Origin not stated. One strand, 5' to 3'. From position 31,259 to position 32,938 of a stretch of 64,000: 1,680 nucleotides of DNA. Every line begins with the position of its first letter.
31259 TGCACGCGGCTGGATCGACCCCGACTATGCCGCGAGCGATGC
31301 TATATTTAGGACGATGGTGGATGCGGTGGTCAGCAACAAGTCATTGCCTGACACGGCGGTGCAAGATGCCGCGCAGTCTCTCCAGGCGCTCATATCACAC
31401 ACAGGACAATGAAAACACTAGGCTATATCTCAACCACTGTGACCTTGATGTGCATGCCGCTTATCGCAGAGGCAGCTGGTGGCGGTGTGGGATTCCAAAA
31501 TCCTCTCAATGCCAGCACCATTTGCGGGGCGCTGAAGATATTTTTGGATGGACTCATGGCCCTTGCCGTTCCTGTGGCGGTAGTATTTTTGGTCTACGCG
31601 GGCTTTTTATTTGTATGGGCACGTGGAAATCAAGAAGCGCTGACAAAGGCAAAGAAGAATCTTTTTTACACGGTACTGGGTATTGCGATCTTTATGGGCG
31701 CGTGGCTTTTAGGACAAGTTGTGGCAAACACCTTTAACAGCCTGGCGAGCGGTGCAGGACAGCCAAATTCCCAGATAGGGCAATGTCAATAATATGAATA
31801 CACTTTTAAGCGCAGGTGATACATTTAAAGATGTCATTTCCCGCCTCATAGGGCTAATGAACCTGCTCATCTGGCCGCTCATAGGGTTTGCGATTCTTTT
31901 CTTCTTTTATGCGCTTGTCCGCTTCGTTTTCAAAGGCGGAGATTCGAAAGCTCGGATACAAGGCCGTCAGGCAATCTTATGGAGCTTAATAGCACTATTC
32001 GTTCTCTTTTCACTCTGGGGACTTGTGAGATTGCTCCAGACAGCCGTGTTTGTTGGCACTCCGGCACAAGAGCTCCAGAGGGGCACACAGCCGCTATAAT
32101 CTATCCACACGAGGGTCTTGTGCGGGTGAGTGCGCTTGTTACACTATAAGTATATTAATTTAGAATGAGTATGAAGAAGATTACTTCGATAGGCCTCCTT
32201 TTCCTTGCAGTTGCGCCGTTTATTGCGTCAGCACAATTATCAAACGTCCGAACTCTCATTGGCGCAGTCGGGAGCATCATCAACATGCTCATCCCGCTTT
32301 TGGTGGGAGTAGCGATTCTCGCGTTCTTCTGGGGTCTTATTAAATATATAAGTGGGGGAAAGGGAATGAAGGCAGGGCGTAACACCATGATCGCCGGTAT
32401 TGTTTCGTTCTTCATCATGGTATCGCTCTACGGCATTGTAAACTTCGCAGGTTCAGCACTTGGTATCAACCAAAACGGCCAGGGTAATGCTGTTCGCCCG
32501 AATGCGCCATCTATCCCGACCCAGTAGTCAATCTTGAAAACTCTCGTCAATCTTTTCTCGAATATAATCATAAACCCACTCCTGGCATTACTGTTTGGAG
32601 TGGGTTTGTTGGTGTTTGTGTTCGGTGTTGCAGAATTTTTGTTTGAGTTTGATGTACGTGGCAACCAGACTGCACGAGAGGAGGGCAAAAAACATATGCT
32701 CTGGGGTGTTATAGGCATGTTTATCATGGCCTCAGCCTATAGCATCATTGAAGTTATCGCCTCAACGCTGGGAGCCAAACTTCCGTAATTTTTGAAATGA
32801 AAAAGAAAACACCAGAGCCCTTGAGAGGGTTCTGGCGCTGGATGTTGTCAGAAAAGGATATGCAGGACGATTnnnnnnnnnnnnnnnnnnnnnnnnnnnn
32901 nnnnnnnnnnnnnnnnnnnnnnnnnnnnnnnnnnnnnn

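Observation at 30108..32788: Operon fusing a membrane-anchored solute-binding-protein-like gene to four tandem pilin-like paralogs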

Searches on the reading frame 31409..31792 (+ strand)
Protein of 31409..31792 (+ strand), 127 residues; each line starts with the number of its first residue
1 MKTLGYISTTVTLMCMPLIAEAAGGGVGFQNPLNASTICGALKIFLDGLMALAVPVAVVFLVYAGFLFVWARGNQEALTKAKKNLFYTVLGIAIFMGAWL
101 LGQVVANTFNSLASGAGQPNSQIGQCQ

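Call 3: search_protein_families(library=pfam, proteins=[window:31409-31792:+], max_evalue=1)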
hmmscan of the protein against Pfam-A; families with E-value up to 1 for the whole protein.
window:31409-31792:+ (127 aa): 4 families
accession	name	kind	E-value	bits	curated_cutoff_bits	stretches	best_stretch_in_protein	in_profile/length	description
PF18895.5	T4SS_pilin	-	1.6e-08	34.9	26.6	1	46-105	13-71/71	Type IV secretion system pilin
PF04956.18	TrbC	-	2.7e-05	24.7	27.9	1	7-98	15-91/98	TrbC/VIRB2 pilin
PF08693.15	SKG6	-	0.34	10.2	30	1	50-77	22-50/668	SKG6 family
PF02308.21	MgtC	-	0.61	10.9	31.4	0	48-106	47-105/121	MgtC family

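Call 4: search_protein_families(library=ncbifam, proteins=[window:31409-31792:+], max_evalue=1)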
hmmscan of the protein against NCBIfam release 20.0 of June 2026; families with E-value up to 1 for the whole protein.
window:31409-31792:+ (127 aa): 1 family
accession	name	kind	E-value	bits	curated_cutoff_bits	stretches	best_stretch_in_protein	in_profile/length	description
NF045849.1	ICE_MMCAP2_0565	equivalog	1.2e-05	24.9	40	1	36-108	7-79/80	Mbov_0395 family pilin-like conjugal transfer protein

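Call 55: find_homologous_proteins(query=window:31409-31789:+, max_evalue=0.001)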
Query window:31409-31789:+ (127 aa): 29 proteins with E <= 0.001 among 49 candidates.
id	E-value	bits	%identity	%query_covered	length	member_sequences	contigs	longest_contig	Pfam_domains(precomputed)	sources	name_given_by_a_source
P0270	3.6e-65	235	100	88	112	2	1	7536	PF18895.6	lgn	-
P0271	8.0e-56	205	78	100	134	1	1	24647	PF18895.6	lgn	-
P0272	1.9e-44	169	76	80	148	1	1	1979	-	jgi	jgi:hypothetical protein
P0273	2.2e-44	168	71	86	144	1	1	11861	-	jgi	jgi:hypothetical protein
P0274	7.9e-42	160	63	100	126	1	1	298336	PF18895.6,PF04956.19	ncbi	-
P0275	1.8e-41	159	71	83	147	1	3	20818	PF18895.6,PF04956.19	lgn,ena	-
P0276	3.1e-41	158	68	88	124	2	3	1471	PF18895.6,PF04956.19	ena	-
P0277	3.8e-41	158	55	100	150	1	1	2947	PF18895.6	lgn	-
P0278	8.3e-39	150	68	77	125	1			PF18895.6,PF04956.19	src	-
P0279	1.2e-38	150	62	91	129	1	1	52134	PF18895.6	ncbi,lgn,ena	-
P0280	1.5e-38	150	69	78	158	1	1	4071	PF18895.6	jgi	jgi:hypothetical protein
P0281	6.2e-38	148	69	79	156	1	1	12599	PF18895.6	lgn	-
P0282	5.5e-37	144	63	85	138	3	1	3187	PF04956.19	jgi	jgi:hypothetical protein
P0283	1.1e-36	144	65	79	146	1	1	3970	PF18895.6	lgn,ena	-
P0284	5.2e-36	141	65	80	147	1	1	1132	PF18895.6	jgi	jgi:hypothetical protein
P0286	2.3e-34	136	51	100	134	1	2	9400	PF18895.6,PF04956.19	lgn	-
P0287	3.8e-34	135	66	79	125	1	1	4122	PF18895.6,PF04956.19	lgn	-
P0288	3.8e-29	119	59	76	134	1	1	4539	PF18895.6,PF04956.19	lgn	-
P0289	9.6e-28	115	61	69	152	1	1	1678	PF18895.6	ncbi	-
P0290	2.3e-26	110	62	67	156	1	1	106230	PF18895.6,PF04956.19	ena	-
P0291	4.8e-26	109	56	81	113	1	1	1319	PF18895.6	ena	-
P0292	1.5e-25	108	60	67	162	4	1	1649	PF18895.6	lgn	-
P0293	2.9e-25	107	60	70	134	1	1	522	PF18895.6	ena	-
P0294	1.6e-21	95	56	66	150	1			PF18895.6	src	-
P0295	1.1e-20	92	65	56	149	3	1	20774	PF18895.6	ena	-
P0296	4.7e-20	90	52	77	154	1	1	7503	PF18895.6,PF04956.19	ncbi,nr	ncbi:hypothetical protein EXS62_03140 [Candidatus Kaiserbacteria bacterium]|nr:hypothetical protein 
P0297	1.4e-19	88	53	76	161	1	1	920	PF18895.6,PF04956.19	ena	-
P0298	2.0e-18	85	52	76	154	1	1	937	PF18895.6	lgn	-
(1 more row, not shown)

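Call 58: search_solved_structures(query=A2, max_evalue=10, show_alignments=2)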
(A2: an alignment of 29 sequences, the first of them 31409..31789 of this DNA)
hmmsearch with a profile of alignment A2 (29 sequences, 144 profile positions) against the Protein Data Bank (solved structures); distinct sequences matched with E-value up to 10: 2.
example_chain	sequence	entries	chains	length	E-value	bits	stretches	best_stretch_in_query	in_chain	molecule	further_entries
6cfw_F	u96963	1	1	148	0.15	14.9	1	81-127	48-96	Monovalent cation/H+ antiporter subunit B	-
9t5x_V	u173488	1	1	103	1.5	11.6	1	98-124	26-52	NADH-quinone oxidoreductase subunit K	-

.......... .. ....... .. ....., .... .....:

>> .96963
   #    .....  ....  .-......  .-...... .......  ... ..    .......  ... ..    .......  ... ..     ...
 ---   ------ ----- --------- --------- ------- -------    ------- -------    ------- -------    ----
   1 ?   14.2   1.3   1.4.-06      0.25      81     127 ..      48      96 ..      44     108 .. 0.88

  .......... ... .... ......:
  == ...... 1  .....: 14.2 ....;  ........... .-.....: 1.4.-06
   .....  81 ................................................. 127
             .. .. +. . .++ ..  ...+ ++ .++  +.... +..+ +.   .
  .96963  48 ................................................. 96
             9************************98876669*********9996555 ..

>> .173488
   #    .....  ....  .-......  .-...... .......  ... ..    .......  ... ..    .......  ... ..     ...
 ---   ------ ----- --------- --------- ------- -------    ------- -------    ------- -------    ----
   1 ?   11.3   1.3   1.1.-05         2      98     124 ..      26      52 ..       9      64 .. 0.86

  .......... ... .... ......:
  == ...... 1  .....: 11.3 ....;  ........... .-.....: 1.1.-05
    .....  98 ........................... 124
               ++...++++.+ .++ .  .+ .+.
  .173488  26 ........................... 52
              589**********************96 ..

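Call 63: predict_structure(alignment_id=A2)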
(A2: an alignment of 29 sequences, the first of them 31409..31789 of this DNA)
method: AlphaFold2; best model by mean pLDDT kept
length: 127 residues; sequences in the alignment: 29
mean_pLDDT: 75.1   pTM: 0.50
mean pLDDT of the five models: 75.1, 73.0, 70.0, 69.5, 65.8
residues with pLDDT >= 90: 13; 70-90: 71; 50-70: 37; < 50: 6
segments of 3 or more residues with pLDDT < 50: 24-26
pLDDT, mean of each block of 10 residues (from residue 1): 66 69 52 62 78 87 88 88 89 89 82 66 51
secondary structure, 60 per line:
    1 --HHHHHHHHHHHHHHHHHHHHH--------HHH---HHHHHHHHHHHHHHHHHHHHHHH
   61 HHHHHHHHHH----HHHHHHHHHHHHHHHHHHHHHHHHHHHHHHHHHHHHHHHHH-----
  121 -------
elements in order: H3-23 H38-70 H75-115

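Call 66: fold_search(model_id=the predicted structure, library=pdb)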
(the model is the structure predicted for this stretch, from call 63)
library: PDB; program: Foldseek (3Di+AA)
matches with E <= 10: 42; with E <= 0.001: 0
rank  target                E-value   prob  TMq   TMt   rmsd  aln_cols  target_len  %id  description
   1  6cnn_A                1.9e+00  0.30  0.39  0.17  18.0       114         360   12  Cryo-EM structure of the human SK4/calmodulin channel complex in the Ca2+ bound state I (released 2018-05-02)
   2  4wfc_B                2.8e+00  0.10  0.27  0.29  11.0       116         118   11  Structure of the Rrp6-Rrp47 interaction (released 2014-10-29)
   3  8j07_k3               3.6e+00  0.15  0.37  0.12  10.6       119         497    8  96nm repeat of human respiratory doublet microtubule and associated axonemal complexes (released 2023-07-26)
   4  8bja_A                3.8e+00  0.10  0.34  0.04  13.3       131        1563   11  Structure of the human UBR5 Dimer. (released 2023-07-12)
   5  9o51_A                4.1e+00  0.21  0.41  0.17  16.0       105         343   10  Cryo-EM structure of the human SK2-4 chimera/calmodulin channel complex in the Ca2+ free state (released 2025-07-09)
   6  8vc9_B                4.1e+00  0.16  0.37  0.14  24.3       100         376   15  Hybrid response regulator LvrB from Leptospira / phosphorylated REC form (released 2024-12-18)
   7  8zar_C                4.6e+00  0.30  0.45  0.18   5.6        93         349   15  EmrAB-TolC MFS-type tripartite multidrug efflux pump FA (released 2025-04-30)
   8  7aoi_XF               4.9e+00  0.41  0.30  0.24   6.2        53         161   23  Trypanosoma brucei mitochondrial ribosome large subunit assembly intermediate (released 2020-12-02)
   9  8vc9_E                5.2e+00  0.15  0.38  0.15  24.9       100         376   15  Hybrid response regulator LvrB from Leptospira / phosphorylated REC form (released 2024-12-18)
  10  8vc9_A                5.2e+00  0.14  0.37  0.15  25.1       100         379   15  Hybrid response regulator LvrB from Leptospira / phosphorylated REC form (released 2024-12-18)
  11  8zar_B                5.5e+00  0.25  0.48  0.19   5.4        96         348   14  EmrAB-TolC MFS-type tripartite multidrug efflux pump FA (released 2025-04-30)
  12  3crc_B                5.5e+00  0.08  0.32  0.19  18.9       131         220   14  Crystal Structure of Escherichia coli MazG, the Regulator of Nutritional Stress Response (released 2008-04-22)
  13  6lqg_D                5.9e+00  0.14  0.35  0.44  13.3        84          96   15  Human gamma-secretase in complex with small molecule Avagacestat (released 2021-01-27)
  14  8vc9_C                5.9e+00  0.14  0.38  0.15  24.5       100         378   15  Hybrid response regulator LvrB from Leptospira / phosphorylated REC form (released 2024-12-18)
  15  9o85_A                5.9e+00  0.14  0.45  0.17  17.1       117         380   11  Cryo-EM structure of KCa2.2_I/calmodulin channel in complex with rimtuzalcap (released 2025-06-18)
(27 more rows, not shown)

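Call 68: search_protein_families(library=phrogs, proteins=[window:31409-31792:+], max_evalue=0.01)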
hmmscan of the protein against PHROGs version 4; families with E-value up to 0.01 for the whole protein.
window:31409-31792:+ (127 aa): 1 family
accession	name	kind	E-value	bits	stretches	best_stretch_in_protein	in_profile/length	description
phrog_21392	-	unknown function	0.0002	23.1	1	39-103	21-86/95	-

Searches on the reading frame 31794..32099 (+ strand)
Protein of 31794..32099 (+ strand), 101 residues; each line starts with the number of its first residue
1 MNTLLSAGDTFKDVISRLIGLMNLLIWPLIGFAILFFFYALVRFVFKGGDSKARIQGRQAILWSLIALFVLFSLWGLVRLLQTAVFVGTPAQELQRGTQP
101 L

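Call 3: search_protein_families(library=pfam, proteins=[window:31794-32099:+], max_evalue=1)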
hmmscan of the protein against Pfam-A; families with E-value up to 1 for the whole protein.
window:31794-32099:+ (101 aa): 6 families
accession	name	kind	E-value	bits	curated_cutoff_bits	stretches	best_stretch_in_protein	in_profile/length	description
PF18895.5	T4SS_pilin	-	7.8e-08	32.7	26.6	1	12-81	6-71/71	Type IV secretion system pilin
PF03994.20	DUF350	-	0.00097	19.6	26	1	10-57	60-109/133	Domain of Unknown Function (DUF350)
PF13567.11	DUF4131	-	0.034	14.3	31.6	1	27-85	5-55/165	Domain of unknown function (DUF4131)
PF03600.22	CitMHS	-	0.09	12.3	31.9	1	22-85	158-227/336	Citrate transporter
PF06570.16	DUF1129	-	0.12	12.4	29.1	1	16-84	109-174/207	Protein of unknown function (DUF1129)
PF12725.13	DUF3810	-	0.31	10.8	28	1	12-77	10-81/311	Protein of unknown function (DUF3810)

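Call 4: search_protein_families(library=ncbifam, proteins=[window:31794-32099:+], max_evalue=1)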
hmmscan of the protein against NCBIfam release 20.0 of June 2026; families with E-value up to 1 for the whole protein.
window:31794-32099:+ (101 aa): 2 families
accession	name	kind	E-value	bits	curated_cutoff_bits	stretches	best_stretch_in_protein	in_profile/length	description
NF045849.1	ICE_MMCAP2_0565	equivalog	0.0013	18.4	40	1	10-80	4-75/80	Mbov_0395 family pilin-like conjugal transfer protein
NF038354.1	trnsprt_adja_43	subfamily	0.27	11.1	40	1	25-58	7-36/39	putative transporter small subunit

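Call 68: search_protein_families(library=phrogs, proteins=[window:31794-32099:+], max_evalue=0.01)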
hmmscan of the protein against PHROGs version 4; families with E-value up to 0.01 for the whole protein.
window:31794-32099:+ (101 aa): 0 families

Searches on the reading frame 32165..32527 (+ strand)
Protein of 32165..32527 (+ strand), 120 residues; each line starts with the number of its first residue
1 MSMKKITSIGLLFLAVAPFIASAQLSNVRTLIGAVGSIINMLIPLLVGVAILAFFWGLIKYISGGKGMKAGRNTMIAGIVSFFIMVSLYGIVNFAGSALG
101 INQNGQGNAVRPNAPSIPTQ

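Call 3: search_protein_families(library=pfam, proteins=[window:32165-32527:+], max_evalue=1)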
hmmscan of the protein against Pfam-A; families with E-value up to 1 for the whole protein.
window:32165-32527:+ (120 aa): 2 families
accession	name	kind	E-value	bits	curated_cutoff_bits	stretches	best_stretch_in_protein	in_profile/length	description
PF18895.5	T4SS_pilin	-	0.0026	18.2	26.6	1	30-94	7-70/71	Type IV secretion system pilin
PF15062.11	ARL6IP6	-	0.43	11.2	27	1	40-68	25-53/86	Haemopoietic lineage transmembrane helix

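Call 4: search_protein_families(library=ncbifam, proteins=[window:32165-32527:+], max_evalue=1)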
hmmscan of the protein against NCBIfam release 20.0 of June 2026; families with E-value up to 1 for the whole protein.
window:32165-32527:+ (120 aa): 2 families
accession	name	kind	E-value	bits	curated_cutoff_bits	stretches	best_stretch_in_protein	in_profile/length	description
NF045610.1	acin_4_helix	equivalog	0.014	15.5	50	1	3-99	1-96/131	putative four-helix membrane protein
NF043065.1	MMSYN1_0478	equivalog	0.056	13.3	170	1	3-86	8-92/190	MFS transporter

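Call 68: search_protein_families(library=phrogs, proteins=[window:32165-32527:+], max_evalue=0.01)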
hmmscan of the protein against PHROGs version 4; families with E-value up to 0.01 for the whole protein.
window:32165-32527:+ (120 aa): 0 families

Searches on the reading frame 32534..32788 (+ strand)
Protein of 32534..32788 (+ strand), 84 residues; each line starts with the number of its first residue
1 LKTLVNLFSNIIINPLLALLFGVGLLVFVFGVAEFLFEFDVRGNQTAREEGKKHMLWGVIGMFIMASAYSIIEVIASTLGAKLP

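Call 3: search_protein_families(library=pfam, proteins=[window:32534-32788:+], max_evalue=1)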
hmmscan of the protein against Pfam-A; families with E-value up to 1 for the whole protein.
window:32534-32788:+ (84 aa): 3 families
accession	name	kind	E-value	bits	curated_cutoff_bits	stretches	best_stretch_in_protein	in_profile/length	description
PF18895.5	T4SS_pilin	-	3.2e-08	34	26.6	1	12-75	12-71/71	Type IV secretion system pilin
PF12442.13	DUF3681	-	0.014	16.3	24.3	1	15-66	38-90/96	Protein of unknown function (DUF3681)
PF11026.13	DUF2721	-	0.13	12.6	28.3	1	9-39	90-120/129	Protein of unknown function (DUF2721)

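Call 4: search_protein_families(library=ncbifam, proteins=[window:32534-32788:+], max_evalue=1)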
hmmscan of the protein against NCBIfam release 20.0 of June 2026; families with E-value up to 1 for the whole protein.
window:32534-32788:+ (84 aa): 2 families
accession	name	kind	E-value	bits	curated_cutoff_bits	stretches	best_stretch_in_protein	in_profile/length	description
NF045849.1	ICE_MMCAP2_0565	equivalog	4e-05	23.2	40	1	12-78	12-79/80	Mbov_0395 family pilin-like conjugal transfer protein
NF033883.1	conj_TraQ_IncI1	equivalog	0.031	14.2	80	1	4-80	5-82/175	conjugal transfer protein TraQ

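Call 68: search_protein_families(library=phrogs, proteins=[window:32534-32788:+], max_evalue=0.01)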
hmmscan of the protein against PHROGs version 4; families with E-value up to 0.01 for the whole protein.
window:32534-32788:+ (84 aa): 0 families
